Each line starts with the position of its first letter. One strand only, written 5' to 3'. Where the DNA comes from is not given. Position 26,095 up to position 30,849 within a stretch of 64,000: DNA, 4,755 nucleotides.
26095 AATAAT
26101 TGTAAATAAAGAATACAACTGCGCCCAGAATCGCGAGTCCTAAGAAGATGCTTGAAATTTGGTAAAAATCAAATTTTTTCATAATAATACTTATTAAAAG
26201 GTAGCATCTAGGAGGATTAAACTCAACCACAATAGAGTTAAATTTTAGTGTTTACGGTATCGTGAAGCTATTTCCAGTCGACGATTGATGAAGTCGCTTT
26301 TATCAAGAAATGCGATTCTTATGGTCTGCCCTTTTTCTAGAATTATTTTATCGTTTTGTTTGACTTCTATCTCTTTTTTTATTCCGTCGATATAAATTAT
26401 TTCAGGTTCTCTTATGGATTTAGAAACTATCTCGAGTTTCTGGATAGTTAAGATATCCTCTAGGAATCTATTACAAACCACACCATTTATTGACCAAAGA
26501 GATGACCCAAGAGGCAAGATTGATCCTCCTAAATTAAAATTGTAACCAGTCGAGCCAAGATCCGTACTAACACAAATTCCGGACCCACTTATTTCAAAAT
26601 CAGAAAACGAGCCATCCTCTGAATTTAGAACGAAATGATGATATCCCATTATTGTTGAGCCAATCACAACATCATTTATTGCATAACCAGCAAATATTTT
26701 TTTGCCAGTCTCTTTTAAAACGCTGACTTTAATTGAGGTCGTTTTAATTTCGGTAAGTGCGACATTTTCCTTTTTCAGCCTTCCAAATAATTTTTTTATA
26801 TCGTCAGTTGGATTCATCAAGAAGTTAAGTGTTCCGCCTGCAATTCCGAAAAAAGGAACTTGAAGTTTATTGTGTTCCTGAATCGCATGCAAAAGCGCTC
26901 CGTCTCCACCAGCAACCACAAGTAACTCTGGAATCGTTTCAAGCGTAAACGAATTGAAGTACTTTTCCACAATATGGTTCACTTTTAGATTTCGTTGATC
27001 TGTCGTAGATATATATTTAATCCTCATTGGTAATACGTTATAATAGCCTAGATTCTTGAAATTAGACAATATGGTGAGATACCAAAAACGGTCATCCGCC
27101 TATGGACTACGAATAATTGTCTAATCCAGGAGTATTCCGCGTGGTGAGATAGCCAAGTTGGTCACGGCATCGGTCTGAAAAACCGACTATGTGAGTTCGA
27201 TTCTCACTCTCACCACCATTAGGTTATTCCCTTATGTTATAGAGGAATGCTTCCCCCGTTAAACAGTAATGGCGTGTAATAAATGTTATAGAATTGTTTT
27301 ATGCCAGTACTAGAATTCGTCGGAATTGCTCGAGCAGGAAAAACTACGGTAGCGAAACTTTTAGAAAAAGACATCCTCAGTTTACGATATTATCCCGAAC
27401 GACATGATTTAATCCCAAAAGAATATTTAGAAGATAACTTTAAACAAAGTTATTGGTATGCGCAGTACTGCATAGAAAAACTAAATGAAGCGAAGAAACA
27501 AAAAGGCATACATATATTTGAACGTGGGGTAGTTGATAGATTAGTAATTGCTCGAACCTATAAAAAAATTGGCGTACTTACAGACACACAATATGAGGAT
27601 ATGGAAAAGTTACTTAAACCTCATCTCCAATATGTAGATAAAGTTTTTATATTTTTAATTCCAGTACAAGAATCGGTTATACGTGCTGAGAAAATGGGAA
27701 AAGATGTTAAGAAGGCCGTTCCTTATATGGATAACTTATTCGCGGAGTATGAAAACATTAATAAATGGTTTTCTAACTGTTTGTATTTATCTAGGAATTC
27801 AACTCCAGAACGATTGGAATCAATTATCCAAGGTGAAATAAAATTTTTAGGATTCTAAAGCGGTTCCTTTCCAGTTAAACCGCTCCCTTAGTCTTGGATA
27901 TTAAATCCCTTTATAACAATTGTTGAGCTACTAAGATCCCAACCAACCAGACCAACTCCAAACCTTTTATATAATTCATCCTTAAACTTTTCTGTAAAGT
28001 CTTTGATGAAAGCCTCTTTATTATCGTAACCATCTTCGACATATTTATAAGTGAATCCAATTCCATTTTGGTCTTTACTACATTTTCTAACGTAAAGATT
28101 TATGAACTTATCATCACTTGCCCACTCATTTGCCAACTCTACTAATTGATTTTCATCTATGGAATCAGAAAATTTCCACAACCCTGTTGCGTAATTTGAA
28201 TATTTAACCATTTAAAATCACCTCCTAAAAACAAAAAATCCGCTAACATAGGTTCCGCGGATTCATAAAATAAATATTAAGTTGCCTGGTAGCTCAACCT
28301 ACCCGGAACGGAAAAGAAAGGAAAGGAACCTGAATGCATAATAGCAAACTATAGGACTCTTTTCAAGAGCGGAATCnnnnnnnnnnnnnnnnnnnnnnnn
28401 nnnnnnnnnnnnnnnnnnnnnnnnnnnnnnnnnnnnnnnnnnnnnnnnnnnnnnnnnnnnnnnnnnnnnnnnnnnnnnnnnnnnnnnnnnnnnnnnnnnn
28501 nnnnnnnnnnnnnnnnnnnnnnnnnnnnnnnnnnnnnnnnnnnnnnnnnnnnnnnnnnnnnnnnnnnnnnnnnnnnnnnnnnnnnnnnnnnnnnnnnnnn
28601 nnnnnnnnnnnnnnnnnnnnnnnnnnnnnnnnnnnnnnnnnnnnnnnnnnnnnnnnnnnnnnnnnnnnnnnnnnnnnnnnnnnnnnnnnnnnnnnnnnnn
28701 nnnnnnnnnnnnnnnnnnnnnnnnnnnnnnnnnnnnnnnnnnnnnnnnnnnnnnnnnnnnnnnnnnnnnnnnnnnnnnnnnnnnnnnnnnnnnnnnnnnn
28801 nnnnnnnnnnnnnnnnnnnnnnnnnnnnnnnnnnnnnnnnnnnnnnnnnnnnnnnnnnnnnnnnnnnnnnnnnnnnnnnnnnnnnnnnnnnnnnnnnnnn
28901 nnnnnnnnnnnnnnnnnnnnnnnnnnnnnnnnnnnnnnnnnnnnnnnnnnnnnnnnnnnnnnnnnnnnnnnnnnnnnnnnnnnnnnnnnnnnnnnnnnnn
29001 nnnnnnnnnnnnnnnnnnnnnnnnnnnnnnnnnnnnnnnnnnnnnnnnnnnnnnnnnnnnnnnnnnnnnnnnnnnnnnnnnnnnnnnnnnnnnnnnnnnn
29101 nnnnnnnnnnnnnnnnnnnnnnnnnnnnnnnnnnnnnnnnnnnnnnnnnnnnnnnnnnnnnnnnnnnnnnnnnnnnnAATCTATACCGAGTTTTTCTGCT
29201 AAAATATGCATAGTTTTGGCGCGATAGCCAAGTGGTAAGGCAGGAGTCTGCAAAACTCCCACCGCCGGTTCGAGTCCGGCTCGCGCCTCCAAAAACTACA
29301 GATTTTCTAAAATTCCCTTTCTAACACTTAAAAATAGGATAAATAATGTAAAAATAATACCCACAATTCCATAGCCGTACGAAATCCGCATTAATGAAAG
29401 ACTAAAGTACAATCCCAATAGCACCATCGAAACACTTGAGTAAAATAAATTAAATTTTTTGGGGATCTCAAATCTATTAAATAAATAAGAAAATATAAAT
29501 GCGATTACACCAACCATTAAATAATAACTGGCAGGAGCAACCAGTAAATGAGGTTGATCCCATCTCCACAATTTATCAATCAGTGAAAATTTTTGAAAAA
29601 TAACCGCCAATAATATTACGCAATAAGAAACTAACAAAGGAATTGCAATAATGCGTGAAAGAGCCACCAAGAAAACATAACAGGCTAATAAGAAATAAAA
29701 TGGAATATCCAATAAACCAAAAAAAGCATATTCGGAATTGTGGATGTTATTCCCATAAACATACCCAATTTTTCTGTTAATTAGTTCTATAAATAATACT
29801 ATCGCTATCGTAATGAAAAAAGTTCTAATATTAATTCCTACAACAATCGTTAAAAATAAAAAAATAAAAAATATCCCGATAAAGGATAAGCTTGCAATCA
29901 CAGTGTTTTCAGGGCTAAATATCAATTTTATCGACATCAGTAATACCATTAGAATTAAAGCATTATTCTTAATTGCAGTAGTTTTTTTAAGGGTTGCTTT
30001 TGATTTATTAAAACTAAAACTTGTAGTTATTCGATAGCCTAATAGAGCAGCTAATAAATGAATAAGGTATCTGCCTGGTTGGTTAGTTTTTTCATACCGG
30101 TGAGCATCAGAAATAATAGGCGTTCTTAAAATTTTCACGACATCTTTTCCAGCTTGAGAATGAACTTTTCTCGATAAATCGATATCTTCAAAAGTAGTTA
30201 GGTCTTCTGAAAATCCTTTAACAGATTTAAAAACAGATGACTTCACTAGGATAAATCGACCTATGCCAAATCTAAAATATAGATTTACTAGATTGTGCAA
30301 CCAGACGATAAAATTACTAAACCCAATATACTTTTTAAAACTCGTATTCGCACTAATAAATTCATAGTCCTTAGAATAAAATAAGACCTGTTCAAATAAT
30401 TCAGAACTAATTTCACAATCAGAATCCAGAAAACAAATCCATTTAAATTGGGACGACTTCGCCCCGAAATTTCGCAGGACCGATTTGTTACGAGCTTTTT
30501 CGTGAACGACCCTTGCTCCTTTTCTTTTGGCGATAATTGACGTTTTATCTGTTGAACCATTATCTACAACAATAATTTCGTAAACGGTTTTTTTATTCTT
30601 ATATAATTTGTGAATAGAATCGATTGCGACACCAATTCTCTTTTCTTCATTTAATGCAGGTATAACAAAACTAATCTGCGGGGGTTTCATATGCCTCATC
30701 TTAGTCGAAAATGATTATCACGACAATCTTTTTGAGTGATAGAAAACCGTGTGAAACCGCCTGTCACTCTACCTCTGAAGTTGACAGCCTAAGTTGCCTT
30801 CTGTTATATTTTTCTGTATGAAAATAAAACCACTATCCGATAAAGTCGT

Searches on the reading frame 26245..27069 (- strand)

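Call 86: search_protein_families(library=pfam, proteins=[window:26245-27069:-], max_evalue=0.01)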
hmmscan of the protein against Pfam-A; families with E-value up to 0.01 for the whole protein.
window:26245-27069:- (274 aa): 2 families
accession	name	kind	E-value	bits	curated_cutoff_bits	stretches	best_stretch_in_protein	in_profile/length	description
PF01513.26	NAD_kinase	-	4.1e-06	27.6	25.5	1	35-92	62-116/130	ATP-NAD kinase N-terminal domain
PF20143.4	NAD_kinase_C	-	0.0012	19.1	23.7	1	160-248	29-118/126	ATP-NAD kinase C-terminal domain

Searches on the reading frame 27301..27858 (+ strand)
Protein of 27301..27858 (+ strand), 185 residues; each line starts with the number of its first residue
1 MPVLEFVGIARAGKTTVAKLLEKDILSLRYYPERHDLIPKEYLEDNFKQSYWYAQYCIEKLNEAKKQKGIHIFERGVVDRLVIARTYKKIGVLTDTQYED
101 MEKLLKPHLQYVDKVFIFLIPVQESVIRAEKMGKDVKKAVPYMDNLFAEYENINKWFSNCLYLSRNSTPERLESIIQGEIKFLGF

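Call 86: search_protein_families(library=pfam, proteins=[window:27301-27858:+], max_evalue=0.01)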
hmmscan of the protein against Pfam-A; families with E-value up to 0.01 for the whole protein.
window:27301-27858:+ (185 aa): 3 families
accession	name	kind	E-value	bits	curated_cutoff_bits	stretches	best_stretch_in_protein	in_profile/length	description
PF01712.25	dNK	-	1.1e-07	32.2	27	1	9-160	6-173/203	Deoxynucleoside kinase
PF13521.12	AAA_28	-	0.0021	18.7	27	1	12-118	10-116/164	AAA domain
PF13238.12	AAA_18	-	0.0034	18.3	29.4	1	7-78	4-82/128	AAA domain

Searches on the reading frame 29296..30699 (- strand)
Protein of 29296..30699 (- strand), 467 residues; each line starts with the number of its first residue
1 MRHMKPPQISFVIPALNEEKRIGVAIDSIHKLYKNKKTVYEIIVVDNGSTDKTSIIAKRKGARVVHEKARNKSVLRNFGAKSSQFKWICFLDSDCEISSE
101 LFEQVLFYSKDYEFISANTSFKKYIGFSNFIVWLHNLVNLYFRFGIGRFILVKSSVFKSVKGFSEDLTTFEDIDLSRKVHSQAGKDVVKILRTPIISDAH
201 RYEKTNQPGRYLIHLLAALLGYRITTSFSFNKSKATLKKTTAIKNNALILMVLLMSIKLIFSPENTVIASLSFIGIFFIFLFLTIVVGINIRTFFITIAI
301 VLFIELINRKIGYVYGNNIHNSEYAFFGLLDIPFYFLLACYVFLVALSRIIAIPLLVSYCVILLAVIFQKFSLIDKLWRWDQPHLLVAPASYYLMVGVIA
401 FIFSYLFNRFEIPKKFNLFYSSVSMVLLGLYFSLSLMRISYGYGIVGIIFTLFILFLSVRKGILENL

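Call 16: search_protein_families(library=pfam, proteins=[window:29296-30699:-], max_evalue=0.01)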
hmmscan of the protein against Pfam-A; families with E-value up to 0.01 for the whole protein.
window:29296-30699:- (467 aa): 3 families
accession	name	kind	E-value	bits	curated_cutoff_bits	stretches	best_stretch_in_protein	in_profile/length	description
PF00535.33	Glycos_transf_2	-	3.4e-22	79.6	23.3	1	10-139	1-134/168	Glycosyl transferase family 2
PF10111.15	Glyco_tranf_2_2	-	3.7e-08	33.6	27.3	1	10-106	1-103/276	Glycosyltransferase like family 2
PF13641.12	Glyco_tranf_2_3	-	1.1e-07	32.5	27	1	7-181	1-196/230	Glycosyltransferase like family 2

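Call 68: search_protein_families(library=ncbifam, proteins=[window:29296-30699:-], max_evalue=0.01)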
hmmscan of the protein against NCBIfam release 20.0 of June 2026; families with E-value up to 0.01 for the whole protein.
window:29296-30699:- (467 aa): 15 families
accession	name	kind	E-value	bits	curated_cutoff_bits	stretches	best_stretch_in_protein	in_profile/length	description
TIGR04283.1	glyco_like_mftF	equivalog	4.8e-29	101.5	182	1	9-217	1-204/221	TIGR04283 family arsenosugar biosynthesis glycosyltransferase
NF010496.0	PRK13915.1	equivalog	2e-16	60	262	1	7-74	31-98/307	glucosyl-3-phosphoglycerate synthase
TIGR03965.1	mycofact_glyco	equivalog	3.3e-14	52.6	280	1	5-100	72-170/467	mycofactocin biosynthesis glycosyltransferase MftF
NF007482.0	PRK10073.1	equivalog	7.7e-11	41.6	423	1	6-107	5-108/334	glycosyltransferase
NF047683.1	TeichurnBiosyTuaG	equivalog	3.1e-09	36.8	400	1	5-119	4-121/252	teichuronic acid biosynthesis protein TuaG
TIGR04182.1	glyco_TIGR04182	equivalog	3.2e-09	36.6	325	1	9-99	2-87/293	S-layer glycoprotein N-glycosyltransferase AglJ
NF038302.1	EPS_HpsE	equivalog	9.8e-09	34.6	300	1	9-117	3-119/307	hormogonium polysaccharide biosynthesis glycosyltransferase HpsE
TIGR03937.1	PgaC_IcaA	equivalog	3.1e-08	33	422.3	1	4-99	42-140/407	poly-beta-1,6-N-acetyl-D-glucosamine synthase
NF041875.1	EPS_EpsD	equivalog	9.6e-08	31.8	370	1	9-104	1-99/325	exopolysaccharide biosynthesis glycosyltransferase EpsD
TIGR03469.1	HpnB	hypoth_equivalog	3.5e-06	26.3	379.25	1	7-68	44-102/386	hopene-associated glycosyltransferase HpnB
NF045692.1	OglycostaseCruG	equivalog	3.7e-06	26.1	600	1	8-145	42-189/386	2'-O-glycosyltransferase CruG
NF058614.1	PPMAGASynPpgS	equivalog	6.6e-05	22.4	370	1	11-66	4-53/226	polyprenyl-phospho-N-acetylgalactosaminyl synthase PpgS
NF041391.1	DPhHxTase_Halo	equivalog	7.8e-05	21.7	375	1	15-72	3-56/213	dolichyl-phosphate hexose transferase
NF007986.1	PRK10714.1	equivalog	0.00036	19.6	529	1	8-82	7-80/316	undecaprenyl-phosphate 4-deoxy-4-formamido-L-arabinose transferase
NF038299.1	EPS_HpsN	equivalog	0.00086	18.4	425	1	7-103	1-100/317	hormogonium polysaccharide biosynthesis glycosyltransferase HpsN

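Call 79: search_solved_structures(query=window:29296-30699:-, max_evalue=0.001)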
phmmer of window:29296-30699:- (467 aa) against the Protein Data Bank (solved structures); distinct sequences matched with E-value up to 0.001: 15.
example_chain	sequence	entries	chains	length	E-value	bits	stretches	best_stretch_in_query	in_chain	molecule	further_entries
6p61_A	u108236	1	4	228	3.6e-09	39.2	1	3-114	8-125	Glycosyltransferase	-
3ckj_A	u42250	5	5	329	2.3e-07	33.3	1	8-68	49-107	Putative uncharacterized protein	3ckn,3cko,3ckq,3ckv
5hea_A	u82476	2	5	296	4.1e-07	32.5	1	9-102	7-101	Putative glycosyltransferase (GalT1)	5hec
6h1j_A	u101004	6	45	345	4.3e-07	32.4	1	8-111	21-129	Probable ss-1,3-N-acetylglucosaminyltransferase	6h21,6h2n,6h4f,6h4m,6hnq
4y6n_A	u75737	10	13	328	5.1e-07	32.1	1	8-69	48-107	Glucosyl-3-phosphoglycerate synthase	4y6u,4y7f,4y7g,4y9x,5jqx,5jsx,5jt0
3e25_A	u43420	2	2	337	5.4e-07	32.1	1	8-69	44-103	Putative uncharacterized protein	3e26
4ddz_A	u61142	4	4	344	5.6e-07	32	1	8-69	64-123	GLUCOSYL-3-PHOSPHOGLYCERATE SYNTHASE (GpgS) | Glucosyl-3-phosphoglycerate synthase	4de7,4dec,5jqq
7pdo_A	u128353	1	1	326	5.8e-07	32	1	8-70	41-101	Glucosyl-3-phosphoglycerate synthase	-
7p5l_A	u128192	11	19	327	5.8e-07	31.9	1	8-70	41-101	Glucosyl-3-phosphoglycerate synthase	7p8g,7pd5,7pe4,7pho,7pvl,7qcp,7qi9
22ao_A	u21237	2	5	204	4e-05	25.9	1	7-101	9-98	GmaR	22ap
2z87_A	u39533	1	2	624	5.7e-05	25.4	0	9-96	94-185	Chondroitin synthase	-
2z86_A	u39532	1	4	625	5.7e-05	25.4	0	9-96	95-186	Chondroitin synthase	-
5tze_C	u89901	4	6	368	0.0001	24.6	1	9-106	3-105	Glycosyl transferase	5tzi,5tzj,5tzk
5tz8_A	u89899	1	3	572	0.00019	23.6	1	9-106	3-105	Glycosyl transferase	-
9jma_A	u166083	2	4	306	0.00024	23.3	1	9-143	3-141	GalNAc(5)-diNAcBac-PP-undecaprenol beta-1,3-glucosyltransferase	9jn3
